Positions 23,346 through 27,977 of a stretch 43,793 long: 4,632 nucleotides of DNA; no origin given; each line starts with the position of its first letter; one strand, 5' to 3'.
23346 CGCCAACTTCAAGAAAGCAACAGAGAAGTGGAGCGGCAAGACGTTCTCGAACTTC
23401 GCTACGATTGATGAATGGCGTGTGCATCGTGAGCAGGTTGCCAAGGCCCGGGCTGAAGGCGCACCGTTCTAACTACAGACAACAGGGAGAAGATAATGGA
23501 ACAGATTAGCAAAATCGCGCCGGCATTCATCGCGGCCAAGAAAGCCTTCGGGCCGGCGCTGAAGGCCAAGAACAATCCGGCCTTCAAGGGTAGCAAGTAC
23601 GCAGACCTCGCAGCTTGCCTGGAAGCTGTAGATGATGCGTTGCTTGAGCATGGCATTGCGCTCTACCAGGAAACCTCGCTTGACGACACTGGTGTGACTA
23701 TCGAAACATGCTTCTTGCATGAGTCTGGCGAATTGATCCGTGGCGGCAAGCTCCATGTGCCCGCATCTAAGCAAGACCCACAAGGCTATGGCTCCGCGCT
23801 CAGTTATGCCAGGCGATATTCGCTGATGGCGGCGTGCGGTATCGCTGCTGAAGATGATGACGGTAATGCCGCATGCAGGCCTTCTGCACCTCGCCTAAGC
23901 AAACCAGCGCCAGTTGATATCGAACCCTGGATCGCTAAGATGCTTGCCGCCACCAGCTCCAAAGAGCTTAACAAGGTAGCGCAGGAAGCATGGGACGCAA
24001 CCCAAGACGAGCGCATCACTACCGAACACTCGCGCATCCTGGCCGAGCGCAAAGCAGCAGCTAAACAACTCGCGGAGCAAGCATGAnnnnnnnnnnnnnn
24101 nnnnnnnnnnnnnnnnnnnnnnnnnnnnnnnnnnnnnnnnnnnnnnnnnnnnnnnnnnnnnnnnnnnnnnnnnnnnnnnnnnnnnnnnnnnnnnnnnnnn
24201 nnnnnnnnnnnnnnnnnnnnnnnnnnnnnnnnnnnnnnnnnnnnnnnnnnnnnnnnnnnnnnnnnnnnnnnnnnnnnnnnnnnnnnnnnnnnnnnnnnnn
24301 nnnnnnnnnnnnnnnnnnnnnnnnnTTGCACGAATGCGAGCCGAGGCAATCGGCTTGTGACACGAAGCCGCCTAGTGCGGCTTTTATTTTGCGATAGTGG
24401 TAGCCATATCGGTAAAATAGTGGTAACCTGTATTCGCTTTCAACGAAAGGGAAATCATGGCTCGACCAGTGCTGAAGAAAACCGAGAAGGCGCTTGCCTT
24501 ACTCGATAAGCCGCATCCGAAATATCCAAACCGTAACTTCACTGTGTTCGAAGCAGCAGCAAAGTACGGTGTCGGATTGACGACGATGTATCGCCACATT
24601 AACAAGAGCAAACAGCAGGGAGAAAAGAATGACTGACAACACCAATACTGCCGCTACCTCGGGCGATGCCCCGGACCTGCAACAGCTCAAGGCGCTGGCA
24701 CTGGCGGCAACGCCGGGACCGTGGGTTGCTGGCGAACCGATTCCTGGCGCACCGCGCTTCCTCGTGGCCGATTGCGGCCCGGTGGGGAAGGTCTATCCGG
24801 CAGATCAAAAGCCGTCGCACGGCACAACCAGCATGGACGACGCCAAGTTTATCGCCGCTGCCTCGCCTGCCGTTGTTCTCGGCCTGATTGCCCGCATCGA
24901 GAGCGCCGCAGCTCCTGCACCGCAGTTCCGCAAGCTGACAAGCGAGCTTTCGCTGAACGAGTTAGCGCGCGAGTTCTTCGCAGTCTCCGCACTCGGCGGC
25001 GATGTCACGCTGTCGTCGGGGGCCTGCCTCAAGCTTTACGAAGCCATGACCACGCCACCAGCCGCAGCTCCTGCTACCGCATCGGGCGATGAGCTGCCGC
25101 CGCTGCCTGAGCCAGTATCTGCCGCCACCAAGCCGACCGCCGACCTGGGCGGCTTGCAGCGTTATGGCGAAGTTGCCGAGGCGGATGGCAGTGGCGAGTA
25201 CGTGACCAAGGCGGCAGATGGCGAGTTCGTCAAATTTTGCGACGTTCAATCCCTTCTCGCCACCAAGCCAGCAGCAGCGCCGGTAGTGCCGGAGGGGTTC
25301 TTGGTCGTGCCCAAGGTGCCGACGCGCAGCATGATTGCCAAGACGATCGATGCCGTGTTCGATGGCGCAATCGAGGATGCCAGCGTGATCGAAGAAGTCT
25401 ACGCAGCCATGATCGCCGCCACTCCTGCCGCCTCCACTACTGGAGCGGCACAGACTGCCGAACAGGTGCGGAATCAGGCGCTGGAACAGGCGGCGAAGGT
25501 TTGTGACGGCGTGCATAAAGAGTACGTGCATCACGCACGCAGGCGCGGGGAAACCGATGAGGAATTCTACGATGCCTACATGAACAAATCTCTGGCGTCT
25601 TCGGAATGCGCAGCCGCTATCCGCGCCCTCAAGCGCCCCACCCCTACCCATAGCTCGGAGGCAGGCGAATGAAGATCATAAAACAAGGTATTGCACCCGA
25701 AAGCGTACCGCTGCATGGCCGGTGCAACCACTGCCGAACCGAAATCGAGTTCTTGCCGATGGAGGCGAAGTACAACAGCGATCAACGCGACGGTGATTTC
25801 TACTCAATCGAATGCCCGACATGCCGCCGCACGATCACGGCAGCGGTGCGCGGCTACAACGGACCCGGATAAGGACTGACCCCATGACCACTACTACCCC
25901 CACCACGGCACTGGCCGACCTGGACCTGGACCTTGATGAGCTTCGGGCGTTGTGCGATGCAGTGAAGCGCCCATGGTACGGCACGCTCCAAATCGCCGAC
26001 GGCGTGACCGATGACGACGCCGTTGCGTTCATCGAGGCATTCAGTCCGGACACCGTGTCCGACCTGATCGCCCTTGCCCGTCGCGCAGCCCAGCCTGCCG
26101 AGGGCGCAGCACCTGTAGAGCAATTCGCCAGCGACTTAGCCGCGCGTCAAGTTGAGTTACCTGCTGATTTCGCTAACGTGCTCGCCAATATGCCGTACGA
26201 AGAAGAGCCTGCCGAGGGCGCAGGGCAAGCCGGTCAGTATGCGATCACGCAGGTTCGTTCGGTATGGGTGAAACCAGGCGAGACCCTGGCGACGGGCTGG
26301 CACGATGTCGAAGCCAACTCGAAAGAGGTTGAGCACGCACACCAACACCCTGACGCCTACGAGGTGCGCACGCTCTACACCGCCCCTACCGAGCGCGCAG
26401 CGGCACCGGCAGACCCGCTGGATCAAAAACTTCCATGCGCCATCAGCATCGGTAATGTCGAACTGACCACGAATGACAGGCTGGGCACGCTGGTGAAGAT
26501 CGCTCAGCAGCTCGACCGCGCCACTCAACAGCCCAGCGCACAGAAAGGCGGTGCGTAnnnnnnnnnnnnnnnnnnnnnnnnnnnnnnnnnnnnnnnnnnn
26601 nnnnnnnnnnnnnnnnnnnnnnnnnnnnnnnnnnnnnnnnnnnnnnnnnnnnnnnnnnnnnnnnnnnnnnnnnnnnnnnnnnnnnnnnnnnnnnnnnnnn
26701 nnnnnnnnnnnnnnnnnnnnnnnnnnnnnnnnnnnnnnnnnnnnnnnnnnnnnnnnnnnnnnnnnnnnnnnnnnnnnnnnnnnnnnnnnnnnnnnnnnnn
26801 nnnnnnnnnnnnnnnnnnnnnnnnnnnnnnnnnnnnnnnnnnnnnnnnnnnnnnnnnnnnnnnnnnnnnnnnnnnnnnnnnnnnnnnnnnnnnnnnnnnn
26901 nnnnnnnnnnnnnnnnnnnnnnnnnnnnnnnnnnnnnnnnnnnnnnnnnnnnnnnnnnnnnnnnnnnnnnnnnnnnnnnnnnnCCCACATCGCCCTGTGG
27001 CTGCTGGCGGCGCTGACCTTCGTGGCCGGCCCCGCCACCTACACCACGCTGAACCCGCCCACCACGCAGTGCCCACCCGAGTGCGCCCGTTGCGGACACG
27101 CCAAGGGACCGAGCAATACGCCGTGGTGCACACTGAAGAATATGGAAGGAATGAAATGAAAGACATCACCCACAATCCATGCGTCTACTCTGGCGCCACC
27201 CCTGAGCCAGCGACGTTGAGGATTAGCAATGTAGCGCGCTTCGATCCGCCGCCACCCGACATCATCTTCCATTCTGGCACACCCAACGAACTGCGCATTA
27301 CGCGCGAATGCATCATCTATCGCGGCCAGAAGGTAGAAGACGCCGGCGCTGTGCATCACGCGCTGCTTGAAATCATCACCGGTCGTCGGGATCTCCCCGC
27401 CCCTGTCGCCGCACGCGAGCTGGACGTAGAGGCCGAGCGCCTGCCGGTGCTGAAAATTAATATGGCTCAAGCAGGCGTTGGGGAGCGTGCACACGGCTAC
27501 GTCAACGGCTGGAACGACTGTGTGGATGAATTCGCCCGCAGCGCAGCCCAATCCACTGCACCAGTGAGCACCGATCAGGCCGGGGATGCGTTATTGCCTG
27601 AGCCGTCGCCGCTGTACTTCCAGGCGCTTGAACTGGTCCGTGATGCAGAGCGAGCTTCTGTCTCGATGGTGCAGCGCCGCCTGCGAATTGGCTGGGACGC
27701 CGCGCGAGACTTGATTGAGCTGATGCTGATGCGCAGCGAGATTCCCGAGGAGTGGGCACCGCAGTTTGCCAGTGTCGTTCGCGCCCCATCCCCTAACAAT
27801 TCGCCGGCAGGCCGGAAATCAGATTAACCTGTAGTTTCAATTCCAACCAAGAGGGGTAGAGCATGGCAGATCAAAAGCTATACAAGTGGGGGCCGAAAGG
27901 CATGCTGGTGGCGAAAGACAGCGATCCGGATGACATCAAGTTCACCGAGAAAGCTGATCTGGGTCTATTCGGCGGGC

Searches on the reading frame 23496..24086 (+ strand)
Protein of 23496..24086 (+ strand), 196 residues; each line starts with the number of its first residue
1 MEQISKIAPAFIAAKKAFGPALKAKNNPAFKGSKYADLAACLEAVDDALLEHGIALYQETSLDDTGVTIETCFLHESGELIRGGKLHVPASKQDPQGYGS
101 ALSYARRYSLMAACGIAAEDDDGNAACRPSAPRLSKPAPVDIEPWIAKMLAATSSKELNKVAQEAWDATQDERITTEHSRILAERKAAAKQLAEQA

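Call 13: search_protein_families(library=phrogs, proteins=[window:23496-24086:+], max_evalue=0.01)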
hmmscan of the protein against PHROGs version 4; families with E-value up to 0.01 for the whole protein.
window:23496-24086:+ (196 aa): 5 families
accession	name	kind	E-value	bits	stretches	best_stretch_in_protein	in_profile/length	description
phrog_2324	-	DNA, RNA and nucleotide metabolism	2.6e-39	135.8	1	1-178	5-179/193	Erf-like ssDNA annealing protein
phrog_155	-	DNA, RNA and nucleotide metabolism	2.7e-34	120.1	1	1-179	62-257/308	Erf-like ssDNA annealing protein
phrog_10003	-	other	8.8e-19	69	1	33-193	70-233/297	recombinase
phrog_34817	-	unknown function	5.2e-11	43.4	1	3-124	8-134/291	-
phrog_37640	-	unknown function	2e-06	29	1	67-129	2-65/169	-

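Call 35: find_related_loci(query=window:23496-24086:+, collection=viral_contigs, flank=7000)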
Query window:23496-24086:+ (196 aa) in viral_contigs; peptide patterns used: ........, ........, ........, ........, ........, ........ (x = any residue, [..] = any of these).
262 stretches matched a pattern; 175 encode a relative of the query (tblastn E <= 1e-3); the best 80 are kept; 80 distinct loci.
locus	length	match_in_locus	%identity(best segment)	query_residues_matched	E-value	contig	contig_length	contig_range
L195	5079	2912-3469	59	2-180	1e-66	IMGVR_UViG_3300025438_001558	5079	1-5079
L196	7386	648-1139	64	3-165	3e-65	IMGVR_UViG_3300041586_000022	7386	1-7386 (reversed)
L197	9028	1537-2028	64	3-165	8e-65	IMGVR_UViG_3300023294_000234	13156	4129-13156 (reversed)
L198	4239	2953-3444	64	3-165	8e-65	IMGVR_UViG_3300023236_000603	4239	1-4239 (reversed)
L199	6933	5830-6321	64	3-165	5e-65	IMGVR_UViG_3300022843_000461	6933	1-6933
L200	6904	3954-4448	63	2-165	5e-65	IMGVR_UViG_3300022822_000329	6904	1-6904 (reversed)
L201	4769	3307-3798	64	3-165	9e-65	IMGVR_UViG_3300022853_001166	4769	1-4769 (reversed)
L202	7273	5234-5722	64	4-165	2e-64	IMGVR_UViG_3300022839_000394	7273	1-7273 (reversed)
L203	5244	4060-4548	64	4-165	1e-64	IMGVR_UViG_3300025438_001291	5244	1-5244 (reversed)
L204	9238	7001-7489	64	4-165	1e-64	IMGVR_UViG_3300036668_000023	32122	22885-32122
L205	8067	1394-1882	64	4-165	1e-64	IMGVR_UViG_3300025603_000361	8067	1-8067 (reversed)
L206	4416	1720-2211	64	3-165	9e-65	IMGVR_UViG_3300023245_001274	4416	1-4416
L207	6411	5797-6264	69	1-158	3e-64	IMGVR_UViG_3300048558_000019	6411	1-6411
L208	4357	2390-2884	63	2-165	3e-64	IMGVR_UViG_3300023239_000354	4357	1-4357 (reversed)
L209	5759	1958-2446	63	4-165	2e-64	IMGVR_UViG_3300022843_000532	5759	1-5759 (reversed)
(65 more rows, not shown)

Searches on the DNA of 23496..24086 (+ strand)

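Call 51: search_rna_families(sources=[L167, L171, L173, L178, L243], threshold=evalue, max_evalue=1)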
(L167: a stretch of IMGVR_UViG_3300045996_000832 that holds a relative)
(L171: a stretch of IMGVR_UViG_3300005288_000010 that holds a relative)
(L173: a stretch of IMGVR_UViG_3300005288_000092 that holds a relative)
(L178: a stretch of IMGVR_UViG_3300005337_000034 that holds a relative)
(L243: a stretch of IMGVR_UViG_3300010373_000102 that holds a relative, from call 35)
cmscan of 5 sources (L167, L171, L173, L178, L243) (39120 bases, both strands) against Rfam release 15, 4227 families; matches with E-value up to 1: 3.
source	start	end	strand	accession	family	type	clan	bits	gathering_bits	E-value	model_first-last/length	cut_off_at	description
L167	6426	6546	-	RF02932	Betaproteobacteria-1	Gene; sRNA;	-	73.3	49.4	8.6e-12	1-120/120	no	Betaproteobacteria-1 RNA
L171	1882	2004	+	RF02932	Betaproteobacteria-1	Gene; sRNA;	-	58.2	49.4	2.2e-08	1-120/120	no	Betaproteobacteria-1 RNA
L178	4340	4389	+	RF04308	HCV_SL2531-SL2549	Cis-reg;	-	25.1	56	0.31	1-72/72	no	Hepatitis C virus stem-loop SL2531 and SL2549AU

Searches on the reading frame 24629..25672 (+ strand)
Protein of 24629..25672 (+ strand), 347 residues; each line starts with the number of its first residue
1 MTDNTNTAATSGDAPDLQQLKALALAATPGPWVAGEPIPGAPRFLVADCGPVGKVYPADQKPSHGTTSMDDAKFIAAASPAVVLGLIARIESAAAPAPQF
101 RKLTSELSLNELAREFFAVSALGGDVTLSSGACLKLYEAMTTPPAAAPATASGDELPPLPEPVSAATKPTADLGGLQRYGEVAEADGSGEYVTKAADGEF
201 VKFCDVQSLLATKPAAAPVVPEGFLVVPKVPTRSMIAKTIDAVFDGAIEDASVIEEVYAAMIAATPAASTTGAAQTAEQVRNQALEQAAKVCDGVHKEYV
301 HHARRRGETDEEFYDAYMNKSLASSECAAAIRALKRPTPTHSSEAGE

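Call 13: search_protein_families(library=phrogs, proteins=[window:24629-25672:+], max_evalue=0.01)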
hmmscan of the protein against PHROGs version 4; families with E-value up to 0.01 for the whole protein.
window:24629-25672:+ (347 aa): 9 families
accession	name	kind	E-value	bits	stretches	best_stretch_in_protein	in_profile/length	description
phrog_4029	-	unknown function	9.5e-07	30.3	1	16-96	3-61/144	-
phrog_12449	-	unknown function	1.6e-06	29.4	1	215-268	161-215/220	-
phrog_5913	-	unknown function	6.5e-06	27.3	1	213-270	109-168/173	-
phrog_5585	-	unknown function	1.9e-05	25.8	1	16-94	5-81/125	-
phrog_1667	-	unknown function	2.2e-05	26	1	16-94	5-71/133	-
phrog_1138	-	unknown function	0.00022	22.2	1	18-96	8-70/228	-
phrog_25142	-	unknown function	0.00059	21.2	1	18-89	7-76/133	-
phrog_60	-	unknown function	0.0022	18.7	1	61-338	169-386/461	-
phrog_250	-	unknown function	0.0084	16.3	0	16-86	76-127/367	-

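Call 44: search_protein_families(library=pfam, proteins=[window:24629-25672:+], max_evalue=0.01)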
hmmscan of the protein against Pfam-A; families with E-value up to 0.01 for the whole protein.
window:24629-25672:+ (347 aa): 1 family
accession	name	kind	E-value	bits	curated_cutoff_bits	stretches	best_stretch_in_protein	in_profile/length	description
PF13935.11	Ead_Ea22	-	0.0036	18.3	27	0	17-92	5-78/139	Ead/Ea22-like protein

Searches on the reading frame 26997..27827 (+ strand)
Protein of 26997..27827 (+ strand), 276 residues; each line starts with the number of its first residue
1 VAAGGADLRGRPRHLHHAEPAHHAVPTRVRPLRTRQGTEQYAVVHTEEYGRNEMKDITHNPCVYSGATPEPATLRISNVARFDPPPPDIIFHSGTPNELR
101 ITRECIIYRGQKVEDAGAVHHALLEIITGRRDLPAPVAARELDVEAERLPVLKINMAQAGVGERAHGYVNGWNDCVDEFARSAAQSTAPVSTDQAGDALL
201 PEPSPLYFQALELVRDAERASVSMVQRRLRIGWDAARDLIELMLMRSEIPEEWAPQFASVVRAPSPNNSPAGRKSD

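Call 13: search_protein_families(library=phrogs, proteins=[window:26997-27827:+], max_evalue=0.01)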
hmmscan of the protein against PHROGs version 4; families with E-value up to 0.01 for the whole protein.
window:26997-27827:+ (276 aa): 3 families
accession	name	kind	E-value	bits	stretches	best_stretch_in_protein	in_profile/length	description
phrog_13700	-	moron, auxiliary metabolic gene and host takeover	8.7e-08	32.8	1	204-243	65-104/284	FtsK/SpoIIIE-like protein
phrog_6576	-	unknown function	3.3e-05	24.4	1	201-243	165-207/325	-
phrog_22882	-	unknown function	0.0035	17.7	1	205-243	11-49/278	-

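Call 44: search_protein_families(library=pfam, proteins=[window:26997-27827:+], max_evalue=0.01)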
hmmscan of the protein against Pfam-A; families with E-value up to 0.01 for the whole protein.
window:26997-27827:+ (276 aa): 1 family
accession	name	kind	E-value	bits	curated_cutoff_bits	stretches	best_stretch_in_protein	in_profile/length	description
PF09397.16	FtsK_gamma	-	4e-10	39.7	30.6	1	204-244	4-44/63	Ftsk gamma domain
